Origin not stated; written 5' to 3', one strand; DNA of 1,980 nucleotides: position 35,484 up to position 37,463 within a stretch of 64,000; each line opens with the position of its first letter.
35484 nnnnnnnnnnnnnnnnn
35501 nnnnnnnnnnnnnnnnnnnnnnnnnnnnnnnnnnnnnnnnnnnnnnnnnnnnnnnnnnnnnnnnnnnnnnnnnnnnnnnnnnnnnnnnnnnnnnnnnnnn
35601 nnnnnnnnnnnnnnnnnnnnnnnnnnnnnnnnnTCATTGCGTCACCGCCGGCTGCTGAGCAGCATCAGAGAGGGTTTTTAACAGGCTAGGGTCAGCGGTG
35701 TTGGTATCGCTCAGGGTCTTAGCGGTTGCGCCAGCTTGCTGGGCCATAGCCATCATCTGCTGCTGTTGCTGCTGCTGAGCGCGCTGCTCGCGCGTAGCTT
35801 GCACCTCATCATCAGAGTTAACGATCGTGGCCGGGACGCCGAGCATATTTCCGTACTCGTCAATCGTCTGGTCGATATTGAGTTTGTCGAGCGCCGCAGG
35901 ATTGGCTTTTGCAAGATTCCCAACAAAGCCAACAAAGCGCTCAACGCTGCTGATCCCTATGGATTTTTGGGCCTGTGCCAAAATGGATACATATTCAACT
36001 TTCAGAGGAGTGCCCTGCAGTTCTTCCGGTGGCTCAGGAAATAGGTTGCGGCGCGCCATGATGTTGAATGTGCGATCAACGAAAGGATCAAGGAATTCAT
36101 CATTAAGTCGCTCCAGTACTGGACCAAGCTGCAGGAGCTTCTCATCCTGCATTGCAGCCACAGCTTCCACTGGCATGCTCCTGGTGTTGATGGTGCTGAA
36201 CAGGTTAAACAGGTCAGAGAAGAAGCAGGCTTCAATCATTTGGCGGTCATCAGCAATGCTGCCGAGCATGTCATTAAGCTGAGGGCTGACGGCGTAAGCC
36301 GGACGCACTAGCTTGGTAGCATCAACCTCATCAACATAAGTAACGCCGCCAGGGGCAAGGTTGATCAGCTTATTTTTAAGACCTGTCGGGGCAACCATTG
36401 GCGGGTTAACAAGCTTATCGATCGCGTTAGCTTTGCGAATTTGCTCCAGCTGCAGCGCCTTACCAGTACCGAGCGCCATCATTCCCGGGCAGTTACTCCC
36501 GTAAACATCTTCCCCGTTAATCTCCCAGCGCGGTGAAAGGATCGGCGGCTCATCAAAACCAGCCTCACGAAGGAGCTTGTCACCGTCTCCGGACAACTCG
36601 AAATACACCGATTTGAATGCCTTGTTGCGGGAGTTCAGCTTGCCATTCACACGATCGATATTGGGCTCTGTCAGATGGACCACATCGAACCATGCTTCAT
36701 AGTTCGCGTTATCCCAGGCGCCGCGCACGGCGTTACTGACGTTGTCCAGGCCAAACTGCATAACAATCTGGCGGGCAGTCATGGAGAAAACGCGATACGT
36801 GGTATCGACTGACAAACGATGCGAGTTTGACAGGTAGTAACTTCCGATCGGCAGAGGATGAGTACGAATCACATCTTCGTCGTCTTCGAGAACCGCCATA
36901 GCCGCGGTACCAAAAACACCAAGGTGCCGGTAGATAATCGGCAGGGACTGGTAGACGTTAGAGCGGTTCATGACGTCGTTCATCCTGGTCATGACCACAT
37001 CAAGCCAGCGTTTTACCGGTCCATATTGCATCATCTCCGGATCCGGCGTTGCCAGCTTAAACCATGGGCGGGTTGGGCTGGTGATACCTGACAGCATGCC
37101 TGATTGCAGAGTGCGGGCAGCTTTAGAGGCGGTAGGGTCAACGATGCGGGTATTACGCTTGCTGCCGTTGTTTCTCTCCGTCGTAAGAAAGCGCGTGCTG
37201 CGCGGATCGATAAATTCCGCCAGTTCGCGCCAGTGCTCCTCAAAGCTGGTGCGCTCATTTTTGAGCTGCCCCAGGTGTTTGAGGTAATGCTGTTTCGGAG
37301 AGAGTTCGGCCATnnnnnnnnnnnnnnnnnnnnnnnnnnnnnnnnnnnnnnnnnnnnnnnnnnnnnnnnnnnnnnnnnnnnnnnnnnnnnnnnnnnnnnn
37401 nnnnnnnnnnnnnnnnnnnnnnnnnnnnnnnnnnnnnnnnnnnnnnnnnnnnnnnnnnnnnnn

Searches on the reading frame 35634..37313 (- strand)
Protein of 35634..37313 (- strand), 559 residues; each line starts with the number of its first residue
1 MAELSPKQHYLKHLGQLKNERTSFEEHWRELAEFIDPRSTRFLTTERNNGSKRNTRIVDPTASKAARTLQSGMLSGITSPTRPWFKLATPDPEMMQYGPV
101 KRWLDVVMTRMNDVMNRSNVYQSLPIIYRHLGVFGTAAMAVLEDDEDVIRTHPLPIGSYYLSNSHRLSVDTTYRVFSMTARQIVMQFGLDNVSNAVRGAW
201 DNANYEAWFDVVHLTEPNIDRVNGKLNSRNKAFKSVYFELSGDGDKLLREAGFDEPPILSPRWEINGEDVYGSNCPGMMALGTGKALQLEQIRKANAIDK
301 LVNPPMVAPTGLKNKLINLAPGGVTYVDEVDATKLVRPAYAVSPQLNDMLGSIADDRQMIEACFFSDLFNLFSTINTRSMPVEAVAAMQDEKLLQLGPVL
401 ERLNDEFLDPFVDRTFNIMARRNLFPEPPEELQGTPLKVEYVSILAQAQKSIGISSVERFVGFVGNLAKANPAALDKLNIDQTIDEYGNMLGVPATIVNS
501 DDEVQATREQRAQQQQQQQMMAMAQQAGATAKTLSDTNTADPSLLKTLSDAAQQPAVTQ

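Call 22: search_protein_families(library=phrogs, max_evalue=0.00001, proteins=[window:35634-37313:-])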
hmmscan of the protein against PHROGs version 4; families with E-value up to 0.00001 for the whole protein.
window:35634-37313:- (559 aa): 4 families
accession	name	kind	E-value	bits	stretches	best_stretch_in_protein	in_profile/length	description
phrog_332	-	connector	2.1e-227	756.9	1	3-551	7-559/560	head-tail adaptor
phrog_21643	-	unknown function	1.9e-71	241.3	1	306-546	24-262/268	-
phrog_21528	-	unknown function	3.4e-70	237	1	7-224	3-222/224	-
phrog_449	-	connector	2.1e-20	73.7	2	385-534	368-511/520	head-tail adaptor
